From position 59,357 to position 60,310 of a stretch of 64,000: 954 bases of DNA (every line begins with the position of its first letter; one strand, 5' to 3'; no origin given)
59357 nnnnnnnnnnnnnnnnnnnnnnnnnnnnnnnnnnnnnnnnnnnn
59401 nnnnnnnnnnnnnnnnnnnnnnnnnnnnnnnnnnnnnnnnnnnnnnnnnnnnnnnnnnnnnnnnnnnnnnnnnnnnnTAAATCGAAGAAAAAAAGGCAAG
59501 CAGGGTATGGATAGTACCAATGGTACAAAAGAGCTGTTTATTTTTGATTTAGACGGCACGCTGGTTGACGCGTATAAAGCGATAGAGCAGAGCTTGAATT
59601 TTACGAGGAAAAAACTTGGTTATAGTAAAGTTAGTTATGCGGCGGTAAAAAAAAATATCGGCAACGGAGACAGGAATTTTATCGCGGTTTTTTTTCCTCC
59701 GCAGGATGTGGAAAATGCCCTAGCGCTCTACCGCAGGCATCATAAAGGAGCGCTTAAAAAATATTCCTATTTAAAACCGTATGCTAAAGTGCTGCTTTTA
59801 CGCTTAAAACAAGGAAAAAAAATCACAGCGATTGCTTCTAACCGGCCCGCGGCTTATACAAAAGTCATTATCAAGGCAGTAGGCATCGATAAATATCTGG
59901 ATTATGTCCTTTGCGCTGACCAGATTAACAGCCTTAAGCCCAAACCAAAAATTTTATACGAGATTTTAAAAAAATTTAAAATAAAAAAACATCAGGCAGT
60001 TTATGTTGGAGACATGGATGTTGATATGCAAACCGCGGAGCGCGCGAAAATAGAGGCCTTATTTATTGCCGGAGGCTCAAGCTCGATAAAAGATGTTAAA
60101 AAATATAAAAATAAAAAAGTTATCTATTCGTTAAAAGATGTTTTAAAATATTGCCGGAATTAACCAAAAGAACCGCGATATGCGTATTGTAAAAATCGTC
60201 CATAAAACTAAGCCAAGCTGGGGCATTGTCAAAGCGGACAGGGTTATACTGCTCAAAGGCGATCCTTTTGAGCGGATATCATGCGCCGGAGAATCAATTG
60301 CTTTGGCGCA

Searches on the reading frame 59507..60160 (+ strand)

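Call 70: search_protein_families(library=pfam, proteins=[window:59507-60160:+], max_evalue=0.0001)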
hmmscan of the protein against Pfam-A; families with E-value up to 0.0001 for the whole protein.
window:59507-60160:+ (218 aa): 5 families
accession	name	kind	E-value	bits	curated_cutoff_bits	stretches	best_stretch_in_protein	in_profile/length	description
PF13419.12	HAD_2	-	2.8e-35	122.5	23.8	1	12-185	2-176/178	Haloacid dehalogenase-like hydrolase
PF00702.32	Hydrolase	-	2.5e-23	83.9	26.4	1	10-180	3-190/191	haloacid dehalogenase-like hydrolase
PF13242.12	Hydrolase_like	-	9e-08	32.4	22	1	144-211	4-74/75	HAD-hyrolase-like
PF12710.13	HAD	-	1.1e-05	26.4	27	1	12-178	2-189/189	haloacid dehalogenase-like hydrolase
PF08282.18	Hydrolase_3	-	3.1e-05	24.3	20.9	0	11-30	1-20/255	haloacid dehalogenase-like hydrolase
